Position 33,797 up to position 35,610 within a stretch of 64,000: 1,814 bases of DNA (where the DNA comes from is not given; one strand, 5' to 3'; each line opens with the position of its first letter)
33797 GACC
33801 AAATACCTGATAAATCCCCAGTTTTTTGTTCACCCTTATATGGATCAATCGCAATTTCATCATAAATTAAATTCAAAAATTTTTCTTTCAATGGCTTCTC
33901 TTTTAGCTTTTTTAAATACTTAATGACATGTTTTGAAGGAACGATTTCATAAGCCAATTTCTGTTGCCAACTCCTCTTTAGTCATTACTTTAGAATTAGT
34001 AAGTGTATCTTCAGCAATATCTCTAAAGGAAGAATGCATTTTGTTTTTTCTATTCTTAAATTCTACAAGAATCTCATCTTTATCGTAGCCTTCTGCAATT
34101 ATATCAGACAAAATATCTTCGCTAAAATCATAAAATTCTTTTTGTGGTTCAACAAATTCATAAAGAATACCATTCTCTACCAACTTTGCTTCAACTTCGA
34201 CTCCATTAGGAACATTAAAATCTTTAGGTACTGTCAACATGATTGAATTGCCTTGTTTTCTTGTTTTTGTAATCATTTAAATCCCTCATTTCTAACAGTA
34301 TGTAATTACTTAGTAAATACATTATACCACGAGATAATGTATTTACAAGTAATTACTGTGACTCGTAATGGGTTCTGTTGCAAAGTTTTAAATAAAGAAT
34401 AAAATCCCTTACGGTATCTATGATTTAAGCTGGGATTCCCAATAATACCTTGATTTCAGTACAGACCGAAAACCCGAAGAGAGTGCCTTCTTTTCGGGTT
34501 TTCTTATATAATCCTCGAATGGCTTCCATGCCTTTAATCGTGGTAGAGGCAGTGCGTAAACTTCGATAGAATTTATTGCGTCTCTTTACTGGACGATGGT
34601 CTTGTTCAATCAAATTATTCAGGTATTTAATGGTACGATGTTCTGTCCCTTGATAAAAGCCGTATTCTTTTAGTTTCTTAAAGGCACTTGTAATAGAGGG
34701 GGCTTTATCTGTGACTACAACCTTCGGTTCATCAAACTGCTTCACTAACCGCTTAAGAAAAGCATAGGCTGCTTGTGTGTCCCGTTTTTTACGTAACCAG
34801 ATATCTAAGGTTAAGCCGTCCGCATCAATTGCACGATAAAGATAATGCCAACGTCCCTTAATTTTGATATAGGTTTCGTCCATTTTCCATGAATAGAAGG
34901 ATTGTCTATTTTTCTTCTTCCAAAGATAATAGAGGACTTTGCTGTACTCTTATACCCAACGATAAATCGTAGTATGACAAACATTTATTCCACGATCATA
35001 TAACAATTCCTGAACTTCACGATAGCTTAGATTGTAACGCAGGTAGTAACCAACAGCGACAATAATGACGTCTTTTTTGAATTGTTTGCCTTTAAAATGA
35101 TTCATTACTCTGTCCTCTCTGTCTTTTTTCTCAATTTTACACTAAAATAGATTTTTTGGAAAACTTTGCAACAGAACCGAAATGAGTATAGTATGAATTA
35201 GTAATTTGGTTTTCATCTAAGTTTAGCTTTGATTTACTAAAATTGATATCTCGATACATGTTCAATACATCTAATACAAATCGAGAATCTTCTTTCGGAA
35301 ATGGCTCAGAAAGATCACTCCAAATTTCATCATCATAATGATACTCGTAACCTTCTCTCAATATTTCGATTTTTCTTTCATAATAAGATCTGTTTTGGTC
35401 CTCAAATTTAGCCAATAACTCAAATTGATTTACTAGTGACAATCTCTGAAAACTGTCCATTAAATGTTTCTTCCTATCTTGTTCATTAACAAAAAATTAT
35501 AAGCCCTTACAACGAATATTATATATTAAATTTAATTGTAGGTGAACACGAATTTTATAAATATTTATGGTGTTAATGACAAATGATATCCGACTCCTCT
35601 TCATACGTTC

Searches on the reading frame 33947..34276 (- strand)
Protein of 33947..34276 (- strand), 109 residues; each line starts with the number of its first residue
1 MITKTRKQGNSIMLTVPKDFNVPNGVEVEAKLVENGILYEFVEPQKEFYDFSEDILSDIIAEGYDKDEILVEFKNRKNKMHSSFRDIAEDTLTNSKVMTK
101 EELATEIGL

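Call 5: search_protein_families(library=pfam, proteins=[window:33947-34276:-], max_evalue=0.1)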
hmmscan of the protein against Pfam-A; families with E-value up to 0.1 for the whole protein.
window:33947-34276:- (109 aa): 1 family
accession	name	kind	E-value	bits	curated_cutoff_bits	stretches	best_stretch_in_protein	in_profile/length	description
PF14183.11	YwpF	-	0.011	16.1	28.1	1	50-76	107-133/133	YwpF-like protein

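Call 7: search_protein_families(library=ncbifam, proteins=[window:33947-34276:-], max_evalue=0.1)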
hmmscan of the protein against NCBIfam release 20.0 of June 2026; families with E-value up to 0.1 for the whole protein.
window:33947-34276:- (109 aa): 2 families
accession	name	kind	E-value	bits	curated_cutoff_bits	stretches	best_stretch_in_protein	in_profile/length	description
NF047400.1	MazE_PemI_antitoxin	equivalog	2.1e-09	37.1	50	1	4-38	1-35/68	type II toxin-antitoxin system PemI/MazE family antitoxin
TIGR02609.1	doc_partner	hypoth_equivalog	0.018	15.4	55.9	1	4-20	2-18/74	putative addiction module antidote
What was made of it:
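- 33947..34276 (-): Antitoxin 1, 109 aa. AbrB/MazE-type N-terminal domain (residues ~3-41) plus a helical C-terminal half. NF047400 MazE/PemI matches residues 4-38 at E=2.1e-9, below its cut-off (call 7).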

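Call 23: search_solved_structures(query=window:33947-34276:-, max_evalue=1, show_alignments=2)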
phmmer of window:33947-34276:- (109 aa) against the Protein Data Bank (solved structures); distinct sequences matched with E-value up to 1: 0.

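Call 53: find_homologous_proteins(query=window:33947-34276:-, max_evalue=0.001)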
Query window:33947-34276:- (109 aa): 111 proteins with E <= 0.001 among 116 candidates.
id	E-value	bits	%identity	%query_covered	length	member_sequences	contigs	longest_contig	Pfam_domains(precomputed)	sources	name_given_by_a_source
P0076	2.4e-62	225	98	100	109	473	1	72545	-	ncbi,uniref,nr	ncbi:AbrB/MazE/SpoVT family DNA-binding domain-containing protein [Enterococcus lactis]|uniref:AbrB/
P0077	2.8e-62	225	99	100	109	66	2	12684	-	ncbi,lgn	-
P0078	1.3e-57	210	91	100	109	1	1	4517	-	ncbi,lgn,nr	ncbi:AbrB family transcriptional regulator [Enterococcus hirae]|nr:AbrB family transcriptional regul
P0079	5.0e-57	208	91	100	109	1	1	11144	-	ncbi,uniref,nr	ncbi:AbrB/MazE/SpoVT family DNA-binding domain-containing protein [Enterococcus faecium]|uniref:AbrB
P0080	6.0e-57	207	91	100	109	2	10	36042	-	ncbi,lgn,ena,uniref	ncbi:AbrB family transcriptional regulator [Enterococcus hirae]|uniref:AbrB/MazE/SpoVT family DNA-bi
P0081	6.1e-57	207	91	100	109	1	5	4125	-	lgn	-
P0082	7.4e-57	207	91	100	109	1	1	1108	-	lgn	-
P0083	9.2e-57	207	92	100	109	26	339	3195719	-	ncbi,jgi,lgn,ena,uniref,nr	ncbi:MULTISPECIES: hypothetical protein [Enterococcus]|uniref:AbrB family transcriptional regulator 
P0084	9.9e-57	207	90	100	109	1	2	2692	-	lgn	-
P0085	1.4e-56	206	89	100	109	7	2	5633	-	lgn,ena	-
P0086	4.2e-56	205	91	100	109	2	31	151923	-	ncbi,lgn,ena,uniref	ncbi:AbrB family transcriptional regulator [Enterococcus durans]|uniref:AbrB/MazE/SpoVT family DNA-b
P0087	5.8e-56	204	91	100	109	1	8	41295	-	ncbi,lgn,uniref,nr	ncbi:TPA: AbrB family transcriptional regulator [Enterococcus hirae]|uniref:AbrB family transcriptio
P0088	8.0e-56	204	91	100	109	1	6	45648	-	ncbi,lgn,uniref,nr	ncbi:AbrB family transcriptional regulator [Enterococcus mundtii]|uniref:AbrB family transcriptional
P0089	1.1e-55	203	91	100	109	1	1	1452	-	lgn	-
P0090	1.1e-55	203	91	100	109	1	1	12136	-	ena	-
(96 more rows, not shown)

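Call 56: search_solved_structures(query=A2, max_evalue=5, show_alignments=3)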
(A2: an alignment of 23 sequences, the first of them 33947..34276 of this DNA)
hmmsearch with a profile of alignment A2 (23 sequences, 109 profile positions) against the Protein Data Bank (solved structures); distinct sequences matched with E-value up to 5: 6.
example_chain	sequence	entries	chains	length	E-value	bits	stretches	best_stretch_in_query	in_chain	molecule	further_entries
2hj1_A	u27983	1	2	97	0.12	15.5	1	18-63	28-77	Hypothetical protein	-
9vzc_B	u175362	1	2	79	0.45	13.7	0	4-20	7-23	Addiction module antidote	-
1k9x_A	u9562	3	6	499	0.61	13.3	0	54-106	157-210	M32 carboxypeptidase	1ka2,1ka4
1a0e_A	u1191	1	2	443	0.88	12.8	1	25-78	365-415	XYLOSE ISOMERASE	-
7d2n_E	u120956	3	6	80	2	11.6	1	1-28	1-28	AbrB/MazE/SpoVT family DNA-binding domain-containing protein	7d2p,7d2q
2fok_A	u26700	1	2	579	2.9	11.1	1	32-90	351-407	FOKI RESTRICTION ENDONUCLEASE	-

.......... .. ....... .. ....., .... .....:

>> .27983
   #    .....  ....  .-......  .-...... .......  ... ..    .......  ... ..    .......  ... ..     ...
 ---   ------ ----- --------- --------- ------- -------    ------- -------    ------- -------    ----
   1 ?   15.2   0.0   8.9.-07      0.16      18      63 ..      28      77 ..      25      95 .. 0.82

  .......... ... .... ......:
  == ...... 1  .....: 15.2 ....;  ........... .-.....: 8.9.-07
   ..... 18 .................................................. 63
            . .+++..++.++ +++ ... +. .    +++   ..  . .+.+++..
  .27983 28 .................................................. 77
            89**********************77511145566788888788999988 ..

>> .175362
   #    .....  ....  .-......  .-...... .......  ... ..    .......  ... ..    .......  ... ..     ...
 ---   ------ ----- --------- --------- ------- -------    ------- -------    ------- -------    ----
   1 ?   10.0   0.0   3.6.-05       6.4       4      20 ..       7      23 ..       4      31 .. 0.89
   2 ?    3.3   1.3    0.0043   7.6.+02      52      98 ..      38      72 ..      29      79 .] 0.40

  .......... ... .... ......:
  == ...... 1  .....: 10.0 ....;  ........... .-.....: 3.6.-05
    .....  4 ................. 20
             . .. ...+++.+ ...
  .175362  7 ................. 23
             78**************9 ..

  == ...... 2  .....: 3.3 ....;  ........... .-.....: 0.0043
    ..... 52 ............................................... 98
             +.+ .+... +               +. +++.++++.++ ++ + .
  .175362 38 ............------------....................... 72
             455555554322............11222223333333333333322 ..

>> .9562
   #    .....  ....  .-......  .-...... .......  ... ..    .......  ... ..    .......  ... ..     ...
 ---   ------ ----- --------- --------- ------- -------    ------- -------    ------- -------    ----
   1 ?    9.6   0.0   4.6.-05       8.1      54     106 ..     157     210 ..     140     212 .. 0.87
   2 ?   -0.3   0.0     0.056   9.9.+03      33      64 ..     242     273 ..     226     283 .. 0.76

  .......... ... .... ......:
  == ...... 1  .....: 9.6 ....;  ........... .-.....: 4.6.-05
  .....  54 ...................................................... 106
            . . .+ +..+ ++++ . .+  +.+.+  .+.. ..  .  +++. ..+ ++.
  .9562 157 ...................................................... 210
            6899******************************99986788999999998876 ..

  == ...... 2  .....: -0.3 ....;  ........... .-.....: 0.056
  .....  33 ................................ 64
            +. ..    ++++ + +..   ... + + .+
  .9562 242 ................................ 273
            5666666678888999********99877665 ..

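Call 65: predict_structure(alignment_id=A2)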
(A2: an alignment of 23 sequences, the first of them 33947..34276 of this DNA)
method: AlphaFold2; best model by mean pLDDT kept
length: 109 residues; sequences in the alignment: 23
mean_pLDDT: 73.2   pTM: 0.42
mean pLDDT of the five models: 73.2, 71.1, 69.2, 69.1, 63.3
residues with pLDDT >= 90: 2; 70-90: 64; 50-70: 42; < 50: 1
segments of 3 or more residues with pLDDT < 50: none
pLDDT, mean of each block of 10 residues (from residue 1): 56 67 70 75 62 86 88 86 76 69 70
secondary structure, 60 per line:
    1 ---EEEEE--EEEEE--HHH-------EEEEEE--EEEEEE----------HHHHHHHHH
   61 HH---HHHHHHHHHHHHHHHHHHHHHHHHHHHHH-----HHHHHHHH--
elements in order: E4-8 E11-15 E28-33 E36-41 H52-62 H66-94 H100-107
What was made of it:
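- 33947..34276 (-): The AF2 model has strand-strand-short helix-strand-strand followed by helices (call 65).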

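Call 67: search_protein_families(library=pfam, alignment_id=A2, max_evalue=0.1)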
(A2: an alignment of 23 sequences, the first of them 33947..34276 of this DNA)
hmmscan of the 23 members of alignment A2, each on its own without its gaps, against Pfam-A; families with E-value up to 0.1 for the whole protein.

A. member 1, window:33947-34276:- (109 aa): 1 family
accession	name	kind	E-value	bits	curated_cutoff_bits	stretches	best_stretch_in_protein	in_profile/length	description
PF14183.11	YwpF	-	0.011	16.1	28.1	1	50-76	107-133/133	YwpF-like protein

B. families by the number of members that match (of 23 scanned): 11 families
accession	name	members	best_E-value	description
PF14183.11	YwpF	22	0.00017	YwpF-like protein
PF00889.24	EF_TS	2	0.062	Elongation factor TS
PF09440.15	eIF3_N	2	0.066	eIF3 subunit 6 N terminal domain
PF04014.23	MazE_antitoxin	1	0.03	Antidote-toxin recognition MazE, bacterial antitoxin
PF19453.4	DUF5991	1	0.046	Family of unknown function (DUF5991)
PF14848.11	HU-DNA_bdg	1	0.05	DNA-binding domain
PF17469.8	GP68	1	0.059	Gp68-like predicted RNA polymerase component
PF10073.14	GapR_DNA-bd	1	0.063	GapR-like, DNA-binding domain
PF25263.1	DUF7863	1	0.079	Domain of unknown function (DUF7863)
PF11693.13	DUF2990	1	0.089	Protein of unknown function (DUF2990)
PF15889.10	DUF4738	1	0.091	Domain of unknown function (DUF4738)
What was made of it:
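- Both antitoxin HMM matches fall below their curated cut-offs, and Pfam MazE_antitoxin does not match (calls 5, 7, 67).
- Tried and rejected: The only recurrent hit was a sub-threshold YwpF match on the helical part (call 67).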

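Call 71: fold_search(model_id=the predicted structure, library=pdb)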
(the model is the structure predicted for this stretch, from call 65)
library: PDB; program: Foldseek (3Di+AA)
matches with E <= 10: 110; with E <= 0.001: 0
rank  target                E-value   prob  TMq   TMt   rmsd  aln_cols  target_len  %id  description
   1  6nkl_D                3.0e-02  0.91  0.29  0.41  13.2        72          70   29  2.2 A resolution structure of VapBC-1 from nontypeable Haemophilus influenzae (released 2019-04-10)
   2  6nkl_C                1.4e-01  0.60  0.29  0.38  13.8        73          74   29  2.2 A resolution structure of VapBC-1 from nontypeable Haemophilus influenzae (released 2019-04-10)
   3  1ub4_C                1.6e-01  0.66  0.31  0.41   8.8        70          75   21  crystal structure of MazEF complex (released 2003-05-20)
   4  5l6l_E                1.7e-01  0.60  0.27  0.38   5.7        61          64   16  Structure of Caulobacter crescentus VapBC1 bound to operator DNA (released 2016-12-28)
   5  5k8j_A                2.1e-01  0.54  0.27  0.33   5.9        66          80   15  Structure of Caulobacter crescentus VapBC1 (apo form) (released 2016-12-28)
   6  3zvk_E                2.4e-01  0.63  0.29  0.45   7.8        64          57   17  Crystal structure of VapBC2 from Rickettsia felis bound to a DNA fragment from their promoter (released 2011-12-14)
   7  3zvk_G                2.7e-01  0.57  0.29  0.37   8.8        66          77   18  Crystal structure of VapBC2 from Rickettsia felis bound to a DNA fragment from their promoter (released 2011-12-14)
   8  3zvk_H                3.3e-01  0.63  0.31  0.49   7.8        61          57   20  Crystal structure of VapBC2 from Rickettsia felis bound to a DNA fragment from their promoter (released 2011-12-14)
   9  5l6m_I                4.2e-01  0.41  0.28  0.38   5.8        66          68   15  Structure of Caulobacter crescentus VapBC1 (VapB1deltaC:VapC1 form) (released 2016-12-28)
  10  5l6l_A                4.2e-01  0.35  0.27  0.38   6.0        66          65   15  Structure of Caulobacter crescentus VapBC1 bound to operator DNA (released 2016-12-28)
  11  3zvk_F                4.5e-01  0.44  0.29  0.37   8.6        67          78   19  Crystal structure of VapBC2 from Rickettsia felis bound to a DNA fragment from their promoter (released 2011-12-14)
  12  1mvf_D                5.2e-01  0.69  0.27  0.52   2.9        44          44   25  MazE addiction antidote (released 2003-06-10)
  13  5l6l_H                5.2e-01  0.51  0.29  0.35   5.5        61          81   18  Structure of Caulobacter crescentus VapBC1 bound to operator DNA (released 2016-12-28)
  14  5l6l_D                5.2e-01  0.41  0.29  0.35   6.5        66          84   15  Structure of Caulobacter crescentus VapBC1 bound to operator DNA (released 2016-12-28)
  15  2mrn_MODEL_1_A        5.5e-01  0.69  0.29  0.42   3.6        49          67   22  Structure of truncated EcMazE (released 2015-02-04)
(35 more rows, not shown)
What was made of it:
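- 33947..34276 (-): The top 21 Foldseek PDB hits are all AbrB-fold VapB or MazE antitoxins, with E>=0.03 (call 71).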

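Call 75: search_protein_families(library=padloc, proteins=[window:33947-34276:-], max_evalue=0.01)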
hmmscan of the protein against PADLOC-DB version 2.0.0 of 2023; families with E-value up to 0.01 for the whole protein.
window:33947-34276:- (109 aa): 0 families

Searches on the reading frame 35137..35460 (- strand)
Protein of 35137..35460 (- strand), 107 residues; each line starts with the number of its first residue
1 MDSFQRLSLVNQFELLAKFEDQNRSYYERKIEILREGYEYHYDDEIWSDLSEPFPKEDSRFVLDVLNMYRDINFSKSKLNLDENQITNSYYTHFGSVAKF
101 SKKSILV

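Call 69: search_protein_families(library=pfam, proteins=[window:35137-35460:-], max_evalue=1)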
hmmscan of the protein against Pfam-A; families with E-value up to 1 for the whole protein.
window:35137-35460:- (107 aa): 1 family
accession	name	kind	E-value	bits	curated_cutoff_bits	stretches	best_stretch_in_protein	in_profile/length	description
PF03887.19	YfbU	-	7e-17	62.4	25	1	1-94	3-94/166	YfbU domain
